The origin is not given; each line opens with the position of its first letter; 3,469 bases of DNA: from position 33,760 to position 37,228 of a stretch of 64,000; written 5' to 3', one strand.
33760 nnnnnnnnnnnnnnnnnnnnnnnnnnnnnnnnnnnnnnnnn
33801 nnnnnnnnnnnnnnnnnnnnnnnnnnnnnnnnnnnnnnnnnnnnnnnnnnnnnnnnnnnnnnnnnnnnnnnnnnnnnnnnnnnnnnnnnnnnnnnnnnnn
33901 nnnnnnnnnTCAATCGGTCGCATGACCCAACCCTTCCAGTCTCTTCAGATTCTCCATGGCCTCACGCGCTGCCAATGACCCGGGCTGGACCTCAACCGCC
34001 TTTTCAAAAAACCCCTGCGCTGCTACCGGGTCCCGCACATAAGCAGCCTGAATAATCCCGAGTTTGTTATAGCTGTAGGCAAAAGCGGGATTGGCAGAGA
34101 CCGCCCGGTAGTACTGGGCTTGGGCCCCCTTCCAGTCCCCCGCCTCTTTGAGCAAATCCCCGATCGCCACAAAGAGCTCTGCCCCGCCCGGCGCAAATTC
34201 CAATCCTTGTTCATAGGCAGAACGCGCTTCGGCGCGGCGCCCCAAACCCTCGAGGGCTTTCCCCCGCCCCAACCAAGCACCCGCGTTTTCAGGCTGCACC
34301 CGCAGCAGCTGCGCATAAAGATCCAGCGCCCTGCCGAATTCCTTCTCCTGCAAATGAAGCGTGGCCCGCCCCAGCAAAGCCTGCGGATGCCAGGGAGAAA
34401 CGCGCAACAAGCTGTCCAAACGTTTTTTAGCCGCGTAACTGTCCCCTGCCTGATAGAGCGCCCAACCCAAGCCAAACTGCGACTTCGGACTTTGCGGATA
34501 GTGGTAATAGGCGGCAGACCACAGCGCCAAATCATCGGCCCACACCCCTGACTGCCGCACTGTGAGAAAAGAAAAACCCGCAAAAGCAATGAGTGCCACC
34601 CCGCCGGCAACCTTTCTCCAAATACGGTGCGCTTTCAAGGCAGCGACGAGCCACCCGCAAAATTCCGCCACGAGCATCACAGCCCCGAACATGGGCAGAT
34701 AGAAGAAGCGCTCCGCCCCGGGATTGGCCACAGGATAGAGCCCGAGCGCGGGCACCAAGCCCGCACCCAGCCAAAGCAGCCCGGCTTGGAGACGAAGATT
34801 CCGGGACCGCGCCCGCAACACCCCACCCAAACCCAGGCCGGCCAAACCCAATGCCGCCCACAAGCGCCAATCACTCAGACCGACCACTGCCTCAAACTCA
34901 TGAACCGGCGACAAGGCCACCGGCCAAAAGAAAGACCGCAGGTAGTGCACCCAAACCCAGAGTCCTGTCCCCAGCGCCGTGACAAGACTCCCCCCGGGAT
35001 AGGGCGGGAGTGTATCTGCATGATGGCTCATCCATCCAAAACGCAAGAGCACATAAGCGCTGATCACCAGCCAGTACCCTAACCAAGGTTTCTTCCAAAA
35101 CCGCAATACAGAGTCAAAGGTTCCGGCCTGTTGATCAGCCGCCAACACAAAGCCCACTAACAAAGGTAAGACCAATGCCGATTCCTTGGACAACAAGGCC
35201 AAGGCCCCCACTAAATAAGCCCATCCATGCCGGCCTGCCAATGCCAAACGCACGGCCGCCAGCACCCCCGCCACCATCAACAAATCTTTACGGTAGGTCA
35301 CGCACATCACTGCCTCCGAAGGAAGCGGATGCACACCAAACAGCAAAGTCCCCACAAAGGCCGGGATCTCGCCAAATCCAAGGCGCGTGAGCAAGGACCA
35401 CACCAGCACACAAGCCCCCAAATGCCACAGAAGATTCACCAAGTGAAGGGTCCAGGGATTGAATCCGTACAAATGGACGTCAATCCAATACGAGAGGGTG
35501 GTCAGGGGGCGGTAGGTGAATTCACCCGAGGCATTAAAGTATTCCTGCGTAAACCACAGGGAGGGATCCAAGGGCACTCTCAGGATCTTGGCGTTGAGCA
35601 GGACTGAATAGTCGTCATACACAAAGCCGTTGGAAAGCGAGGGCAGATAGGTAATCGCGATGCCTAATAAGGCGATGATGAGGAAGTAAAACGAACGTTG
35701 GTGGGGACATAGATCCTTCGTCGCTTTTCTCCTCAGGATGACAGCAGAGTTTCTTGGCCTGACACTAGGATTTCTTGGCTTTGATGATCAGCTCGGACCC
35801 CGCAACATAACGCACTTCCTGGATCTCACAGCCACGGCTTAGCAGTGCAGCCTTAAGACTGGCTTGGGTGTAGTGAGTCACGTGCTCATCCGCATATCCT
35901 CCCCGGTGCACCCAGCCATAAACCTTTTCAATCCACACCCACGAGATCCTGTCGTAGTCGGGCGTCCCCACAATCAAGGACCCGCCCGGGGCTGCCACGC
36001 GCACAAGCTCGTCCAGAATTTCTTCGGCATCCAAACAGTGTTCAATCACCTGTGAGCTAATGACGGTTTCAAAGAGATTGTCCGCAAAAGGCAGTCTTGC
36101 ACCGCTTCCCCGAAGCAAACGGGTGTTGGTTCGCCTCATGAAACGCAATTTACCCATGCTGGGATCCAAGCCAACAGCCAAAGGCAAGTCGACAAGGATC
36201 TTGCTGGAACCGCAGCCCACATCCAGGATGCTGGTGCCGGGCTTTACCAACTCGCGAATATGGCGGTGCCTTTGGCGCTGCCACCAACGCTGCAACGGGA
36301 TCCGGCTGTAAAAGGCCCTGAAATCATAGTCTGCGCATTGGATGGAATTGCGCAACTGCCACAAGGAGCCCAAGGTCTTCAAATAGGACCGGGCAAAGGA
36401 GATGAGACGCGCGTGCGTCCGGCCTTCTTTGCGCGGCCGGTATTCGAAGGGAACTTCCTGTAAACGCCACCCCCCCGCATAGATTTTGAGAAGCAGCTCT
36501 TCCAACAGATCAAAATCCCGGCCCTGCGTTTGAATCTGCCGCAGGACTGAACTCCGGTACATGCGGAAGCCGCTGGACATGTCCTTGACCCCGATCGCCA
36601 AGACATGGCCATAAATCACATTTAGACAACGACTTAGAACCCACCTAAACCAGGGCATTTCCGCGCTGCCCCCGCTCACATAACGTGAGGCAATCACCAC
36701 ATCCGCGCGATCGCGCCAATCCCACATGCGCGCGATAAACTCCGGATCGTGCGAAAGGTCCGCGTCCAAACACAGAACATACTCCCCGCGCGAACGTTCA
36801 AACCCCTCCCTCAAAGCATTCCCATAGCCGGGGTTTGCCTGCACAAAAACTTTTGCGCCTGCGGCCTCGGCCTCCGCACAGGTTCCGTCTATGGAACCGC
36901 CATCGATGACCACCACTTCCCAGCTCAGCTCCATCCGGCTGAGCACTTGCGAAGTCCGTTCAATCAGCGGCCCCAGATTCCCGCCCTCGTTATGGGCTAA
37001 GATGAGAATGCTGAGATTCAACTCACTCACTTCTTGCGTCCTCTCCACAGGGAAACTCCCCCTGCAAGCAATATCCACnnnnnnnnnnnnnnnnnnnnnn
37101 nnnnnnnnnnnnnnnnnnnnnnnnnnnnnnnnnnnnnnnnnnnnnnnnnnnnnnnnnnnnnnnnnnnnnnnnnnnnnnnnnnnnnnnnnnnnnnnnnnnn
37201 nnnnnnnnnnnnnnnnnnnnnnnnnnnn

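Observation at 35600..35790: Apparent +1 frameshift at the 5' end of TMTC-like paralogue B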

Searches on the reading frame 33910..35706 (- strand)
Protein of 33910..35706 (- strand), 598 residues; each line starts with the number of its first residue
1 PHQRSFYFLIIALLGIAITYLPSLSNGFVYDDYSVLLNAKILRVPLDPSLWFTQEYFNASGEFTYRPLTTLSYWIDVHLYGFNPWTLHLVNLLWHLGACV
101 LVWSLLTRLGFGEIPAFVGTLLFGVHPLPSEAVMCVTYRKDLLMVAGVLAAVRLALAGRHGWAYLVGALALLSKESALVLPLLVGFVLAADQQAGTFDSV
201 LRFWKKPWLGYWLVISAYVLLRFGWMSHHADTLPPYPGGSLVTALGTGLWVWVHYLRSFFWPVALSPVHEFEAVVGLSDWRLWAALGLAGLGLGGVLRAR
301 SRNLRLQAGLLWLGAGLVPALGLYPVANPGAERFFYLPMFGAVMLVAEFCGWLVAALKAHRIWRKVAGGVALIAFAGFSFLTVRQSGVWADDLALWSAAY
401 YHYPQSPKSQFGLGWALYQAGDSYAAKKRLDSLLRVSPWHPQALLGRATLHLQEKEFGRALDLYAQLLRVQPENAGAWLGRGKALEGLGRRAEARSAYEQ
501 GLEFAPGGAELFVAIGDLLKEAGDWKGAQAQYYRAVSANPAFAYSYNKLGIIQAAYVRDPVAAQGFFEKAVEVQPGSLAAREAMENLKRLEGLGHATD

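Call 6: search_protein_families(library=pfam, proteins=[window:33910-35706:-], max_evalue=0.001)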
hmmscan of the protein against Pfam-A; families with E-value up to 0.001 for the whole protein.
window:33910-35706:- (598 aa): 11 families
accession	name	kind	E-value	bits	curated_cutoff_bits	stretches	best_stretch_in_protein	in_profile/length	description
PF13432.12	TPR_16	-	6.6e-14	52.5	32.7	2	448-508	4-64/65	Tetratricopeptide repeat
PF07719.23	TPR_2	-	2.1e-12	46.6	27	1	476-506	2-32/34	Tetratricopeptide repeat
PF13428.12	TPR_14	-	7.2e-12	45.2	23.5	1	441-483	1-43/44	Tetratricopeptide repeat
PF14559.12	TPR_19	-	1.8e-11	44.7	25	2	452-508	2-58/68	Tetratricopeptide repeat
PF13431.12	TPR_17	-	1.7e-09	37.7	24.4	0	497-529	1-33/34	Tetratricopeptide repeat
PF13181.12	TPR_8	-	2e-09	37.3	25.7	0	476-506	2-32/34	Tetratricopeptide repeat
PF00515.34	TPR_1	-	5.6e-08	32.7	27.8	0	477-506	3-32/34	Tetratricopeptide repeat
PF13414.12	TPR_11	-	2.2e-07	30.9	26.8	0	516-553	1-38/42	TPR repeat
PF13371.12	TPR_9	-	5.5e-07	30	35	1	450-508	4-62/73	Tetratricopeptide repeat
PF13424.12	TPR_12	-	1.2e-05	25.8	30.1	0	443-505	5-75/77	Tetratricopeptide repeat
PF13174.12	TPR_6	-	2.4e-05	25.1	26.3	0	409-435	2-28/33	Tetratricopeptide repeat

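Call 43: find_related_loci(query=window:33913-35706:-, collection=genome_contigs, flank=3000)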
Query window:33913-35706:- (598 aa) in genome_contigs; peptide patterns used: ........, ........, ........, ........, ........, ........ (x = any residue, [..] = any of these).
65 stretches matched a pattern, but none encodes a relative of the query by tblastn (E <= 1e-3).

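Call 44: find_related_loci(query=window:33913-35706:-, collection=metagenome_contigs, flank=3000)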
Query window:33913-35706:- (598 aa) in metagenome_contigs; peptide patterns used: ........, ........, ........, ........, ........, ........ (x = any residue, [..] = any of these).
104 stretches matched a pattern; 1 encode a relative of the query (tblastn E <= 1e-3); 1 distinct loci.
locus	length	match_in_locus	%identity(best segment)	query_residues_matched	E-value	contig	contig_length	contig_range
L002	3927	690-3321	30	383-592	5e-13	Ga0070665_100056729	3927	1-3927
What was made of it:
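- Tried and rejected: Protein-seeded locus searches found no relative in genome_contigs and only one 30%-identical TPR match in metagenome_contigs (calls 43, 44).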

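Call 50: predict_structure(alignment_id=A2)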
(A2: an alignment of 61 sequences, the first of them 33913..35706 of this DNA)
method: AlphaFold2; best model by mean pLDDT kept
length: 598 residues; sequences in the alignment: 61
mean_pLDDT: 92.8   pTM: 0.91
mean pLDDT of the five models: 92.8, 91.9, 91.7, 91.6, 91.5
residues with pLDDT >= 90: 493; 70-90: 77; 50-70: 24; < 50: 4
segments of 3 or more residues with pLDDT < 50: 596-598
pLDDT, mean of each block of 10 residues (from residue 1): 91 98 97 91 90 78 87 96 97 98 97 96 97 97 98 96 97 96 92 67 79 95 76 66 92 95 92 93 95 90 91 95 82 96 97 93 91 96 98 98 95 97 98 97 97 98 98 97 98 98 96 98 97 97 96 94 97 93 93 61
secondary structure, 60 per line:
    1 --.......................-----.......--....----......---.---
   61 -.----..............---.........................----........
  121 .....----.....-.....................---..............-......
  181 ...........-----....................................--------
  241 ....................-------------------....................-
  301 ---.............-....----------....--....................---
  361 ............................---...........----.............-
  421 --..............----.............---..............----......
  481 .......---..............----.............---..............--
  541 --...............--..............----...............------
elements in order: H3-25 H31-37 H40-43 H48-53 H67-80 H84-108 H113-125 H130-134 H136-156 H160-173 H175-191 H197-232 H241-260 H280-299 H304-316 H318-321 H332-335 H338-357 H361-388 H392-402 H407-419 H423-436 H441-453 H457-470 H475-487 H491-504 H509-521 H525-538 H543-557 H560-573 H578-592
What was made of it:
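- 33910..35622 (-): Body of gene B: a GT-C-like membrane domain carrying the DD, YRP, SKE and AER motifs, followed by C-terminal TPR repeats. It is intact. AlphaFold pLDDT 92.8 (call 50).
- On TMTC-like GT-C glycosyltransferase with TPR domain: The AlphaFold model is confident (pLDDT 92.8, pTM 0.91; call 50).
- AlphaFold models the helix as part of the fold, with pLDDT 91-98 (call 50).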

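Call 52: fold_search(model_id=the predicted structure, library=pdb)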
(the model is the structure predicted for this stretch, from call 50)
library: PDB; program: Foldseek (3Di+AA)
matches with E <= 10: 1394; with E <= 0.001: 280
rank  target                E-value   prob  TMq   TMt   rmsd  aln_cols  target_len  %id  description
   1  1w3b_A                1.8e-08  1.00  0.34  0.51  16.9       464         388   16  The superhelical TPR domain of O-linked GlcNAc transferase reveals structural similarities to importin alpha. (released 2004-09-09)
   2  9qhb                  3.6e-08  1.00  0.30  0.61   9.1       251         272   22  Crystal structure of 16-repeat CTPR protein with eliminated coordination sites (released 2025-10-22)
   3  9qhc_B                4.7e-08  1.00  0.30  0.61   9.7       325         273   19  Crystal structure of 8-repeat CTPR protein with eliminated coordination sites (released 2025-10-22)
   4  8chy                  6.6e-08  1.00  0.28  0.55   5.4       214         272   25  Crystal structure of an 8-repeat consensus TPR superhelix with Zinc. (released 2024-02-21)
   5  7yea_A                1.3e-07  1.00  0.32  0.20  21.0       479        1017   19  Human O-GlcNAc transferase Dimer (released 2023-07-12)
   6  9qhc_A                1.4e-07  1.00  0.29  0.58   3.9       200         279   26  Crystal structure of 8-repeat CTPR protein with eliminated coordination sites (released 2025-10-22)
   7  6eou                  1.6e-07  1.00  0.32  0.54  15.7       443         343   16  O-GlcNAc transferase TPR domain with the intellectual disability associated mutation L254F (released 2018-05-09)
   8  7ntf_B                6.1e-07  1.00  0.33  0.25  11.3       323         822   20  Cryo-EM structure of unliganded O-GlcNAc transferase (released 2021-11-17)
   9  7ntf_A                7.6e-07  1.00  0.32  0.23  16.8       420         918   20  Cryo-EM structure of unliganded O-GlcNAc transferase (released 2021-11-17)
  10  7yeh_A                7.6e-07  1.00  0.33  0.20  25.2       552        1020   18  Cryo-EM structure of human OGT-OGA complex (released 2023-07-12)
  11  7y4i_A                8.5e-07  1.00  0.30  0.23  23.9       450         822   14  Crystal structure of SPINDLY in complex with GDP (released 2022-12-07)
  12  7y4i_B                9.1e-07  1.00  0.30  0.23  20.1       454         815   12  Crystal structure of SPINDLY in complex with GDP (released 2022-12-07)
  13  1w3b_B                1.1e-06  1.00  0.29  0.45  11.0       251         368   19  The superhelical TPR domain of O-linked GlcNAc transferase reveals structural similarities to importin alpha. (released 2004-09-09)
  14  8dtg_A                1.2e-06  1.00  0.26  0.21  20.0       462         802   16  Cryo-EM structure of Arabidopsis SPY alternative conformation 1 (released 2023-03-08)
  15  9pkq_B                2.1e-06  1.00  0.30  0.36  27.7       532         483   13  Structure of the cytoplasmic domain of unliganded human Tom70, open and closed conformations (released 2026-03-18)
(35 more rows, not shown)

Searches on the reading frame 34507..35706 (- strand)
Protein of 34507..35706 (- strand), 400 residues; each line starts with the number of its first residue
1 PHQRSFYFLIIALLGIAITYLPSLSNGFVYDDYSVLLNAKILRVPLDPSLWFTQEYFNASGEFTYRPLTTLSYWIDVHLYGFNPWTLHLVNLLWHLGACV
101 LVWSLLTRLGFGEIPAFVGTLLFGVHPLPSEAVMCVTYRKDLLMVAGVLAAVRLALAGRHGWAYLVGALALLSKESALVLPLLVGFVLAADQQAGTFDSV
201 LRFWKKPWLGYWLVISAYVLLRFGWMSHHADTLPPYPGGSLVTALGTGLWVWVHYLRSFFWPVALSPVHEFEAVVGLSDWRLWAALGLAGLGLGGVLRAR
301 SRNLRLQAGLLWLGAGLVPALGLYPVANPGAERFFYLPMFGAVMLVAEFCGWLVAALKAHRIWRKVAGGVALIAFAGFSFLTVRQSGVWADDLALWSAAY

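Call 55: search_protein_families(library=pfam, proteins=[window:34507-35706:-], max_evalue=10)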
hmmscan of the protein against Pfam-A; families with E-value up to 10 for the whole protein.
window:34507-35706:- (400 aa): 1 family
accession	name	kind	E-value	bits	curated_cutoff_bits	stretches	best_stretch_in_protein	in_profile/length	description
PF19870.4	DUF6343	-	2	9.3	27.2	1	144-174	25-55/82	Family of unknown function (DUF6343)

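Call 58: search_solved_structures(query=A3, max_evalue=1, show_alignments=1)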
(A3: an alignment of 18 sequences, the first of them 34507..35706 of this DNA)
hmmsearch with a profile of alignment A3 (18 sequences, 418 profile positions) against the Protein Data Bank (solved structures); distinct sequences matched with E-value up to 1: 0.
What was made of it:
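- On TMTC-like GT-C glycosyltransferase with TPR domain: The membrane-domain HMM found no PDB sequence (call 58).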

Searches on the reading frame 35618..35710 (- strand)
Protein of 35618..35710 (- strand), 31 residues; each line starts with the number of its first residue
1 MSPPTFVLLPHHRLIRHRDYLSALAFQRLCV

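Call 24: find_encoding_contigs(protein=window:35618-35710:-, flank=3000)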
Protein seq(31 aa) (31 aa): no gene with exactly this product is on record in the collection.

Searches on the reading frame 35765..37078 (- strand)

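Call 6: search_protein_families(library=pfam, proteins=[window:35765-37078:-], max_evalue=0.001)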
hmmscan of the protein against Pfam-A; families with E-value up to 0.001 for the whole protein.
window:35765-37078:- (437 aa): 8 families
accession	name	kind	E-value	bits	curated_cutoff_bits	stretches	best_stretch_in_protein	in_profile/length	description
PF00535.33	Glycos_transf_2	-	4.5e-25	88.9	23.3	1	23-182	1-167/168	Glycosyl transferase family 2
PF08241.18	Methyltransf_11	-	1.9e-14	54.5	21.2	1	285-370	1-95/95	Methyltransferase domain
PF13489.12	Methyltransf_23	-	4.4e-11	43.2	27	1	279-421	21-163/164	Methyltransferase domain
PF13649.12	Methyltransf_25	-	4.8e-10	40.4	27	1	284-366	1-97/97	Methyltransferase domain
PF13847.12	Methyltransf_31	-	3.2e-08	33.8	27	1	279-374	2-113/145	Methyltransferase domain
PF07021.18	MetW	-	4.6e-08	33.4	21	1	268-375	1-112/193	Methionine biosynthesis protein MetW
PF01209.24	Ubie_methyltran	-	7.5e-07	29.2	20.1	1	263-370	32-151/233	ubiE/COQ5 methyltransferase family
PF08242.18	Methyltransf_12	-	5.4e-06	27.5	30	1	285-368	1-98/98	Methyltransferase domain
